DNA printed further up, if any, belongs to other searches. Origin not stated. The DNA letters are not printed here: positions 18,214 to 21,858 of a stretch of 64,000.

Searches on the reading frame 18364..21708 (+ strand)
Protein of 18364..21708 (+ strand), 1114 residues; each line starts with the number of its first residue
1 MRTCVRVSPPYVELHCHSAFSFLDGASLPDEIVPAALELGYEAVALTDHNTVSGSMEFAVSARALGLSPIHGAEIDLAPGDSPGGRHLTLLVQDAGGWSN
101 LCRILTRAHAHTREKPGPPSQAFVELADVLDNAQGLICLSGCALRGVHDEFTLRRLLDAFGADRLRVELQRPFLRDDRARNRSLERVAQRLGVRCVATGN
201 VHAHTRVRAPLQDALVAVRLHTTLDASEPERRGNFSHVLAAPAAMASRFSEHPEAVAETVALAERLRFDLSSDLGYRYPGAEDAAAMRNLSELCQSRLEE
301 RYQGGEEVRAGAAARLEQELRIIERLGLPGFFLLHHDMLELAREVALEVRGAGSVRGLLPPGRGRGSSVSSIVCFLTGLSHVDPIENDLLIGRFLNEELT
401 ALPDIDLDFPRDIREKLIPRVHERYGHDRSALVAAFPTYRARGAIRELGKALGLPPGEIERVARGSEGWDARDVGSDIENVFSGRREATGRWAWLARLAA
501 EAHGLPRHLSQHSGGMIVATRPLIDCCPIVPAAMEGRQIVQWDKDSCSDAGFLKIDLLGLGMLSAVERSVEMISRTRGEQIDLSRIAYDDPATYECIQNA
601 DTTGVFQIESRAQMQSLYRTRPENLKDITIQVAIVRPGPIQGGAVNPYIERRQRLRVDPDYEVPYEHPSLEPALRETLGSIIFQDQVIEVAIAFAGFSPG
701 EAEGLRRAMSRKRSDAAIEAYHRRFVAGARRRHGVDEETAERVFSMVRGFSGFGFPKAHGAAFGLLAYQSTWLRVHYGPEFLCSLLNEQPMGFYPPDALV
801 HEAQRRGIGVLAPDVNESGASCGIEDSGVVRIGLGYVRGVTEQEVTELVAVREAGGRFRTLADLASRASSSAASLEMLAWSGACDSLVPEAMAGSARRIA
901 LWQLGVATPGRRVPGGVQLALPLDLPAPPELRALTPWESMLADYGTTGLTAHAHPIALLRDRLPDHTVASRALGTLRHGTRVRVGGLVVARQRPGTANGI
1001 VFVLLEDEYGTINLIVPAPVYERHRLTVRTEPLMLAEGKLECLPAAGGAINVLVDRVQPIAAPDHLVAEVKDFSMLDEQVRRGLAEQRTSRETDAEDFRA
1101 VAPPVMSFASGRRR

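Call 9: search_protein_families(library=ncbifam, proteins=[window:18364-21708:+], max_evalue=0.01)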
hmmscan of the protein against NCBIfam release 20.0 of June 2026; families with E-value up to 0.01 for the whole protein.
window:18364-21708:+ (1114 aa): 17 families
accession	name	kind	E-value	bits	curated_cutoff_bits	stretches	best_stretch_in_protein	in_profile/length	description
NF004225.0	PRK05672.1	subfamily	2.9e-287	955.9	939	1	8-1073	3-1046/1047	error-prone DNA polymerase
NF004226.0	PRK05673.1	equivalog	7.7e-188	626.8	1002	1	9-1065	4-1067/1146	DNA polymerase III subunit alpha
NF005298.0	PRK06826.1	equivalog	7.3e-170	567.1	1260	1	10-1071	4-1085/1151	DNA polymerase III subunit alpha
TIGR00594.1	polc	superfamily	2.1e-167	559.1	434.35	1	11-888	1-882/1022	DNA polymerase III subunit alpha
NF005377.0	PRK06920.1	equivalog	7.7e-134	447.8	1806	1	11-1042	3-1008/1108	DNA polymerase III subunit alpha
NF005617.0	PRK07374.1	equivalog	3.9e-124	415.9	1653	1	11-891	3-897/1170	DNA polymerase III subunit alpha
NF005582.0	PRK07279.1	equivalog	6e-101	339.1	1279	2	215-845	170-763/1033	DNA polymerase III subunit alpha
NF005516.0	PRK07135.1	equivalog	2e-92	310.9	1084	2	290-870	232-792/974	DNA polymerase III DnaE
NF004550.0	PRK05898.1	equivalog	6.9e-92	309.2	1182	2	277-853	218-773/971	DNA polymerase III subunit alpha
NF007079.0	PRK09532.1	equivalog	1e-80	272.1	1525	1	11-751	3-772/876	DNA polymerase III subunit alpha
NF001688.0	PRK00448.1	equivalog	2.3e-18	65.2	873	1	12-77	339-404/1445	PolC-type DNA polymerase III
TIGR01405.1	polC_Gram_pos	equivalog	3.4e-15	54.9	1043.45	1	11-79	104-172/1211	DNA polymerase III subunit alpha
NF005616.0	PRK07373.1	equivalog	3.8e-13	48.8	646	1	754-888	37-173/449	DNA polymerase III subunit alpha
NF041577.1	nside_bi_sphtase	equivalog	9.1e-11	41.4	400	1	12-77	4-67/276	3',5'-nucleoside bisphosphate phosphatase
NF047791.1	RNaseRnm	equivalog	1.7e-05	24.2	375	1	12-76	3-67/275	RNase RNM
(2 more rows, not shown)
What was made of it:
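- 18364..21708 (+): dnaE2 (error-prone polymerase) with its own LexA box at 18367-18380. It is the third mutasome component, 8 kb away. NCBIfam NF004225, E 2.9e-287 (call 9).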
